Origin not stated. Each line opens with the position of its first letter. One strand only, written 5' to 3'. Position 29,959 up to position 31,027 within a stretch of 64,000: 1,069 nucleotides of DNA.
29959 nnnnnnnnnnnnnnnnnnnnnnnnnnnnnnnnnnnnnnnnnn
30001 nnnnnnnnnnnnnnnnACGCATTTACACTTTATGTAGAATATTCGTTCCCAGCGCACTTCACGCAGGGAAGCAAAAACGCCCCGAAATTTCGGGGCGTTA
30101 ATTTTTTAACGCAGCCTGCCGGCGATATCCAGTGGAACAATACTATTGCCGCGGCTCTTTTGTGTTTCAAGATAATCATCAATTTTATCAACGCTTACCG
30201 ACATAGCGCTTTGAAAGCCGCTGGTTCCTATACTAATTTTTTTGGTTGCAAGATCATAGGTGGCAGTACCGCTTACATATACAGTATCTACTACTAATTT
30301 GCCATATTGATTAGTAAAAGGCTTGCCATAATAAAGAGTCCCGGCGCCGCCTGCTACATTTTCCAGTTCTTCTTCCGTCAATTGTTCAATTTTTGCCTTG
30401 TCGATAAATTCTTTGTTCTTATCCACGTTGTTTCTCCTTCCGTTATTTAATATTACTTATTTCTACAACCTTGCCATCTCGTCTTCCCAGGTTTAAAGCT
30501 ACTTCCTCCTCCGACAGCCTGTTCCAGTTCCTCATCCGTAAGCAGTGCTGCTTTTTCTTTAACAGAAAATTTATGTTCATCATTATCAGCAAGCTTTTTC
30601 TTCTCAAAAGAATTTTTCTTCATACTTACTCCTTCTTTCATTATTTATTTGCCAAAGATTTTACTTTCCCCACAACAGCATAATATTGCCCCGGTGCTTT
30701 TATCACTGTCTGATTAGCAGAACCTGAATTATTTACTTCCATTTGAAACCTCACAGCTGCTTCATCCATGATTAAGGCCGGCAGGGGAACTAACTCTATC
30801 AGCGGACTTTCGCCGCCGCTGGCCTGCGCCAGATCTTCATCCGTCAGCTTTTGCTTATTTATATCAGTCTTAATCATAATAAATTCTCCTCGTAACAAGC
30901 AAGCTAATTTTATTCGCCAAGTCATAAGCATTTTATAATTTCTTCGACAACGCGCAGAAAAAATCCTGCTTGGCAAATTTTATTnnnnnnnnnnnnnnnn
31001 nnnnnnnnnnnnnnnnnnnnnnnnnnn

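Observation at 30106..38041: Uncharacterised double-glycine-leader peptide export locus: three precursor peptides, a C39-peptidase ABC exporter, a cNMP-domain ABC exporter and two HlyD adaptors in one minus-strand operon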

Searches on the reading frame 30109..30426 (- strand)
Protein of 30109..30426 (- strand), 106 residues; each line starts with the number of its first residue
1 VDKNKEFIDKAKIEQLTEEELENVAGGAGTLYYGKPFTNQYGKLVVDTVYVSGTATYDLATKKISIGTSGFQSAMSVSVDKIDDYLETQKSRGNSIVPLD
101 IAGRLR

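Call 3: search_protein_families(library=ncbifam, proteins=[window:30109-30426:-], max_evalue=0.1)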
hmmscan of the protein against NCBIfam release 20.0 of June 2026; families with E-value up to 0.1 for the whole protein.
seq(106 aa): 9 families
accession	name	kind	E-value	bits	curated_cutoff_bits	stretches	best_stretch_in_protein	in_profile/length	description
TIGR03949.1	bact_IIb_cerein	subfamily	0.00027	20.7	21.5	1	14-30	2-18/45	class IIb bacteriocin, lactobin A/cerein 7B family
TIGR02483.1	PFK_mixed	subfamily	0.00076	18.6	430.55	1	14-104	88-173/325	phosphofructokinase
NF038167.1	cyan_ocin_like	subfamily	0.00098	19.3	32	1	15-49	10-44/72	CTB family bacteriocin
NF002872.1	PRK03202.1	subfamily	0.0012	17.9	253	1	8-96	80-164/323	ATP-dependent 6-phosphofructokinase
NF033383.2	induct_EntF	subfamily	0.0026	18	35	1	12-39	1-28/40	EntF family bacteriocin induction factor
NF038153.1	lant_leader_L1a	domain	0.0043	17.2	22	1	7-27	12-32/32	class I lanthipeptide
NF041686.2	ant_diox_reg_AndR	equivalog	0.017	14.7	350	1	62-85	56-79/321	anthranilate 1,2-dioxygenase regulatory protein AndR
TIGR01847.1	bacteriocin_sig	domain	0.04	14.6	15.7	1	14-27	2-15/15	bacteriocin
NF038034.1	lactGbeta_entB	subfamily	0.062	13.5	37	0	16-29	1-14/38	lactococcin G-beta/enterocin 1071B family bacteriocin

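Call 4: search_protein_families(library=pfam, proteins=[window:30109-30426:-], max_evalue=0.1)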
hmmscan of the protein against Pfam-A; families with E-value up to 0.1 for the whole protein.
seq(106 aa): 5 families
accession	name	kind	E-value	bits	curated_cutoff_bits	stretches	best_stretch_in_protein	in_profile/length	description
PF00365.25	PFK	-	7.4e-05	22.7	30.9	1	13-104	84-170/277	Phosphofructokinase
PF19159.5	DUF5841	-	0.011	16.5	25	1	14-39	10-35/48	Family of unknown function (DUF5841)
PF04604.19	L_biotic_typeA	-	0.069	13.5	21.7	0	10-29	9-27/50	Type-A lantibiotic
PF17966.7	Muc_B2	-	0.081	13.9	23.5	0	40-91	23-77/100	Muc B2-like domain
PF10439.15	Bacteriocin_IIc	-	0.095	13.1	27.1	0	13-27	4-18/59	Bacteriocin class II with double-glycine leader peptide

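Call 7: find_homologous_proteins(query=window:30109-30426:-, max_evalue=0.01)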
Query seq(106 aa) (106 aa): 4 proteins with E <= 0.01 among 11 candidates.
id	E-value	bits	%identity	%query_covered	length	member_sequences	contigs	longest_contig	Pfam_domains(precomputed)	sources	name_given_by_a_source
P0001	2.1e-61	222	100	100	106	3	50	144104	-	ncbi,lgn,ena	-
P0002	1.5e-43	164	73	100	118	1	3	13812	-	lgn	-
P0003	6.1e-42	159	71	100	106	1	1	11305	-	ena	-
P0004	3.2e-41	157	74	100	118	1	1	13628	-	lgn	-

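Call 11: find_encoding_contigs(protein=P0002, flank=10000, max_places=3)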
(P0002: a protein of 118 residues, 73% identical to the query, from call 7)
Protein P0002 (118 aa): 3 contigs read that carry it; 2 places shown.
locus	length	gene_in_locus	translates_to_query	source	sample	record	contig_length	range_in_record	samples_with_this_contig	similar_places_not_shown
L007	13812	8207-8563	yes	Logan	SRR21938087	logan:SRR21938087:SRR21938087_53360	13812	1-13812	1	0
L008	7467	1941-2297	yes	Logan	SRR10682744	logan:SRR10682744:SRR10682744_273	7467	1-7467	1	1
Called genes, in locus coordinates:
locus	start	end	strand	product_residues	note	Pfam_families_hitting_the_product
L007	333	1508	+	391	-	PF25919:BSH_CusB (weak), PF25967:RND-MFP_C (weak), PF25975:CzcB_C (weak), PF25989:YknX_C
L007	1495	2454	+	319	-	-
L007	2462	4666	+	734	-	PF03412:Peptidase_C39, PF00664:ABC_membrane, PF00005:ABC_tran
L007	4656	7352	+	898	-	PF00664:ABC_membrane, PF00005:ABC_tran, PF02463:SMC_N (faint)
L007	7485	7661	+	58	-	-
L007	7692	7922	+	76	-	-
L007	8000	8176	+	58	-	-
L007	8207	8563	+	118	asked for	-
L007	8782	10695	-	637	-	PF07228:SpoIIE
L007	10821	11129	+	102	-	PF01740:STAS, PF13466:STAS_2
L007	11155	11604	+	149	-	PF13581:HATPase_c_2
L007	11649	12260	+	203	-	PF01470:Peptidase_C15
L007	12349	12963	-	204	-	-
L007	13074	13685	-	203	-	PF01195:Pept_tRNA_hydro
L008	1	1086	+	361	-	?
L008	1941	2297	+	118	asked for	-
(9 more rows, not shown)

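Call 12: find_encoding_contigs(protein=P0003, flank=10000, max_places=3)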
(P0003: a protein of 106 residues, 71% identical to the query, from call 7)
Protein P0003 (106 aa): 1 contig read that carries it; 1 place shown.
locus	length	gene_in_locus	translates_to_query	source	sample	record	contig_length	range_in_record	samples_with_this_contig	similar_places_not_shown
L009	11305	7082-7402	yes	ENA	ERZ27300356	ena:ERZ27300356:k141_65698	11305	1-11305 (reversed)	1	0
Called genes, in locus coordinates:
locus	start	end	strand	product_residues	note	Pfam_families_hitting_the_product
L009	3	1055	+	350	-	?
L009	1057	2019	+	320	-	PF25919:BSH_CusB (faint)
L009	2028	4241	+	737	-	PF03412:Peptidase_C39, PF00664:ABC_membrane, PF02463:SMC_N (faint), PF00005:ABC_tran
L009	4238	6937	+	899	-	PF00664:ABC_membrane, PF00005:ABC_tran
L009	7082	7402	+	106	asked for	-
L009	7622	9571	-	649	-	PF07228:SpoIIE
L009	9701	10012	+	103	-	PF01740:STAS, PF13466:STAS_2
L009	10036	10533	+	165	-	PF13581:HATPase_c_2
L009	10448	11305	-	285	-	?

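Call 54: predict_structure(alignment_id=A5)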
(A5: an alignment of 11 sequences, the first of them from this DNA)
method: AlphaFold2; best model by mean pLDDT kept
length: 106 residues; sequences in the alignment: 11
mean_pLDDT: 78.7   pTM: 0.66
mean pLDDT of the five models: 78.7, 77.8, 77.5, 77.4, 77.4
residues with pLDDT >= 90: 50; 70-90: 28; 50-70: 2; < 50: 26
segments of 3 or more residues with pLDDT < 50: 1-26
pLDDT, mean of each block of 10 residues (from residue 1): 41 43 56 95 96 87 84 94 94 90 89
secondary structure, 60 per line:
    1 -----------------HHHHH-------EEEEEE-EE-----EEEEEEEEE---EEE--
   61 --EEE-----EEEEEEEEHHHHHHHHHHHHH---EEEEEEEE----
elements in order: H18-22 E30-35 E44-52 E56-58 E63-65 E71-78 H79-91 E95-102

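Call 57: fold_search(model_id=the predicted structure, library=pdb)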
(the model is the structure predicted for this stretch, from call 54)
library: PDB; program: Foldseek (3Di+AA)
matches with E <= 10: 350; with E <= 0.001: 0
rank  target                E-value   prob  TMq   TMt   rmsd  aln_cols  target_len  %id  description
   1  7qsk_Q                4.2e-02  0.72  0.34  0.29  11.1       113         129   12  Bovine complex I in lipid nanodisc, Active-Q10 (released 2022-05-25)
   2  7v2c_L                4.2e-02  0.60  0.30  0.26  11.4       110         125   10  Active state complex I from Q10 dataset (released 2022-03-02)
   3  9smh_Q                5.1e-02  0.60  0.33  0.28  11.3       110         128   11  Reduced bovine complex I in lipid nanodisc, NADH-active-DDM (released 2026-03-18)
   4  8ud1_1Q               6.6e-02  0.51  0.34  0.29   9.8       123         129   10  High resolution in-situ structure of complex I in respiratory supercomplex (composite) (released 2024-06-19)
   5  8ibd_Q                9.7e-02  0.66  0.38  0.36   9.5       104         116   10  Respiratory complex CI:CIII2, type II, Wild type mouse under cold temperature (released 2024-09-18)
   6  7qsd_Q                1.3e-01  0.51  0.34  0.30  11.2       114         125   12  Bovine complex I in the active state at 3.1 A (released 2022-03-02)
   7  9i4i_L                1.3e-01  0.57  0.33  0.30   8.5        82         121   10  High resolution Cryo-EM structure of human complex I in mitochondria (released 2025-11-12)
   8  8zo8_S4               1.4e-01  0.38  0.32  0.28  11.4       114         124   10  Respirasome open state 3 in presence of metformin (SC-MetO3) (released 2025-11-19)
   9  9buh_J                1.5e-01  0.44  0.34  0.31   8.2       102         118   11  Cryo-EM structure of respiratory supercomplex I III IV (released 2025-05-21)
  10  1zup_B                1.5e-01  0.23  0.27  0.12  16.2       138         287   10  CRYSTAL STRUCTURE OF A PUTATIVE NUCLEASE WITH A RIBONUCLEASE H-LIKE MOTIF FOLD (TM1739) FROM THERMOTOGA MARITIMA AT 2. (released 2005-06-21)
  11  5o31_Q                2.1e-01  0.47  0.40  0.35   9.8       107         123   12  Mitochondrial complex I in the deactive state (released 2018-01-17)
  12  9cwt_L                2.3e-01  0.44  0.35  0.33   9.1        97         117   10  Human kidney respiratory complex I (released 2025-08-06)
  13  8fru_k                2.4e-01  0.63  0.40  0.53   8.5        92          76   12  60S subunit of the Giardia lamblia 80S ribosome (released 2024-01-31)
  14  8esw_S4               2.6e-01  0.28  0.33  0.29   9.4       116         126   11  Structure of mitochondrial complex I from Drosophila melanogaster, Flexible-class 1 (released 2023-03-29)
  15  9cdn_J                2.7e-01  0.38  0.36  0.33   9.2        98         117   10  Respiratory supercomplex I+III2 open state (released 2025-08-06)
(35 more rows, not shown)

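Call 90: search_protein_families(library=ncbifam, alignment_id=A5, max_evalue=0.01)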
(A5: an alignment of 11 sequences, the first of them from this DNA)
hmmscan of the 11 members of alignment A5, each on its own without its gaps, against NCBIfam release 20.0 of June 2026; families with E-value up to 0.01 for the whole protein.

A. member 1, seq(106 aa): 6 families
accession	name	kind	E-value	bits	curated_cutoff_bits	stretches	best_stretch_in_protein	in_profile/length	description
TIGR03949.1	bact_IIb_cerein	subfamily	0.00027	20.7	21.5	1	14-30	2-18/45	class IIb bacteriocin, lactobin A/cerein 7B family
TIGR02483.1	PFK_mixed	subfamily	0.00076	18.6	430.55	1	14-104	88-173/325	phosphofructokinase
NF038167.1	cyan_ocin_like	subfamily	0.00098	19.3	32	1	15-49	10-44/72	CTB family bacteriocin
NF002872.1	PRK03202.1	subfamily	0.0012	17.9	253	1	8-96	80-164/323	ATP-dependent 6-phosphofructokinase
NF033383.2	induct_EntF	subfamily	0.0026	18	35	1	12-39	1-28/40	EntF family bacteriocin induction factor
NF038153.1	lant_leader_L1a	domain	0.0043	17.2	22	1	7-27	12-32/32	class I lanthipeptide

B. families by the number of members that match (of 11 scanned): 7 families
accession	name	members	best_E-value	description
NF038167.1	cyan_ocin_like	8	5.2e-05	CTB family bacteriocin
NF033383.2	induct_EntF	4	0.0026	EntF family bacteriocin induction factor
NF003128.0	PRK04046.1-4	2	0.0035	translation initiation factor IF-6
TIGR03949.1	bact_IIb_cerein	1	0.00027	class IIb bacteriocin, lactobin A/cerein 7B family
TIGR02483.1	PFK_mixed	1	0.00076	phosphofructokinase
NF002872.1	PRK03202.1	1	0.0012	ATP-dependent 6-phosphofructokinase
NF038153.1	lant_leader_L1a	1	0.0043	class I lanthipeptide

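Call 91: search_protein_families(library=pfam, alignment_id=A5, max_evalue=0.01)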
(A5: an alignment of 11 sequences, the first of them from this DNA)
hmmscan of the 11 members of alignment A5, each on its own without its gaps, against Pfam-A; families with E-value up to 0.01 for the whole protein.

A. member 1, seq(106 aa): 1 family
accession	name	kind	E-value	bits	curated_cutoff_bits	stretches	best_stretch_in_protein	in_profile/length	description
PF00365.25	PFK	-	7.4e-05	22.7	30.9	1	13-104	84-170/277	Phosphofructokinase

B. families by the number of members that match (of 11 scanned): 5 families
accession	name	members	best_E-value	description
PF19159.5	DUF5841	3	0.0021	Family of unknown function (DUF5841)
PF00365.25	PFK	1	7.4e-05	Phosphofructokinase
PF10924.13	DUF2711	1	0.0013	Protein of unknown function (DUF2711)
PF04369.19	Lactococcin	1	0.004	Lactococcin-like family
PF10439.15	Bacteriocin_IIc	1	0.0057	Bacteriocin class II with double-glycine leader peptide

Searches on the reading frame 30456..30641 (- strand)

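Call 3: search_protein_families(library=ncbifam, proteins=[window:30456-30641:-], max_evalue=0.1)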
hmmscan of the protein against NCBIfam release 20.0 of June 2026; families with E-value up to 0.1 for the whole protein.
seq(62 aa): 1 family
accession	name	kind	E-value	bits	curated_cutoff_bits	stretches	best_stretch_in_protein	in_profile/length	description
NF046113.1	BLP_Lacticasei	subfamily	0.024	14.6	40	1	25-45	4-23/46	bacteriocin-like peptide, LSEI_2386 family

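Call 4: search_protein_families(library=pfam, proteins=[window:30456-30641:-], max_evalue=0.1)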
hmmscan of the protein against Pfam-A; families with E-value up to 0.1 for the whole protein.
seq(62 aa): 1 family
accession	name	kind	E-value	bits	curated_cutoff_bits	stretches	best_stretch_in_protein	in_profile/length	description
PF03047.20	ComC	-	0.083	13.1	20.4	0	34-47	13-26/31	COMC family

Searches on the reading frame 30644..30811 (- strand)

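Call 18: search_protein_families(library=pfam, proteins=[window:30644-30811:-], max_evalue=10)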
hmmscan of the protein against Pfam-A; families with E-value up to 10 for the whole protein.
seq(56 aa): 2 families
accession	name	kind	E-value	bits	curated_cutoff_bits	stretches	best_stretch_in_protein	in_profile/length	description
PF11655.13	DUF2589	-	0.00026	21.8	23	1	2-35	67-100/154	Protein of unknown function (DUF2589)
PF21112.3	CsgH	-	0.15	12.5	27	1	18-54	26-62/88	CsgH protein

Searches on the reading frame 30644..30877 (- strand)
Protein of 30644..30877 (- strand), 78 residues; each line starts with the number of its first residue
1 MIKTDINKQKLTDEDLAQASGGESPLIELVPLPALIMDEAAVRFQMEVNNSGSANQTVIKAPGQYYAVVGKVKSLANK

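Call 3: search_protein_families(library=ncbifam, proteins=[window:30644-30877:-], max_evalue=0.1)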
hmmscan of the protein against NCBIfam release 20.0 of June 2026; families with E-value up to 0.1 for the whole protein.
seq(78 aa): 0 families

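Call 4: search_protein_families(library=pfam, proteins=[window:30644-30877:-], max_evalue=0.1)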
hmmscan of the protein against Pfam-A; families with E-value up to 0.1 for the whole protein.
seq(78 aa): 1 family
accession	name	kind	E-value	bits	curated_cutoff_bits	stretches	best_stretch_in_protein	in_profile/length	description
PF11655.13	DUF2589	-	0.00015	22.6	23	1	17-56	60-99/154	Protein of unknown function (DUF2589)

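Call 8: find_homologous_proteins(query=window:30644-30877:-, max_evalue=0.01)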
Query seq(78 aa) (78 aa): 2 proteins with E <= 0.01 among 3 candidates.
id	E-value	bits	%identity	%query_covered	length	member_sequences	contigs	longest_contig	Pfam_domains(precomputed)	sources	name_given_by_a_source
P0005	1.5e-40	153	99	100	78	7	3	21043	-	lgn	-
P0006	3.9e-25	105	76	95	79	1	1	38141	-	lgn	-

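Call 13: find_encoding_contigs(protein=P0006, flank=10000, max_places=3)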
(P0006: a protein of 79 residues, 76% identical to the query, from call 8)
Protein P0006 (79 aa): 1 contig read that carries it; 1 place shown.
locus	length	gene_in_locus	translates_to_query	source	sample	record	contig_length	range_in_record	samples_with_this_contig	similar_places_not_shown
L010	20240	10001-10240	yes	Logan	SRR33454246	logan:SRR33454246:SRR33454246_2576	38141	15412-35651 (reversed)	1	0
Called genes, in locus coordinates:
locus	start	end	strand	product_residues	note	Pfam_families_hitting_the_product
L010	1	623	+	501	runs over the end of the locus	PF00361:Proton_antipo_M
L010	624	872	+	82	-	-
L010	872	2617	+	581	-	PF00361:Proton_antipo_M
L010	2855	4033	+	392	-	PF25919:BSH_CusB (weak), PF25967:RND-MFP_C (weak), PF25975:CzcB_C (weak), PF25989:YknX_C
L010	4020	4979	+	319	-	-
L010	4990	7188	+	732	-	PF03412:Peptidase_C39, PF12385:Peptidase_C70 (weak), PF00664:ABC_membrane, PF00005:ABC_tran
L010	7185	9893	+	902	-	PF02463:SMC_N (weak), PF00664:ABC_membrane, PF00005:ABC_tran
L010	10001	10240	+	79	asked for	-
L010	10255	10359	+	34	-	-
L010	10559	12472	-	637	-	PF07228:SpoIIE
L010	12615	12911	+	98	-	PF01740:STAS, PF13466:STAS_2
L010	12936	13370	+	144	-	PF13581:HATPase_c_2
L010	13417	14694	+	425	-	PF09861:Lar_N, PF21113:LarA_C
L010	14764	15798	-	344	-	PF00155:Aminotran_1_2, PF01212:Beta_elim_lyase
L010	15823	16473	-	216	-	PF09335:VTT_dom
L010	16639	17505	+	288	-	PF02810:SEC-C (weak), PF00557:Peptidase_M24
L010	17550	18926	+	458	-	PF00860:Xan_ur_permease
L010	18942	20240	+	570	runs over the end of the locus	PF01979:Amidohydro_1, PF07969:Amidohydro_3 (faint), PF13382:Adenine_deam_C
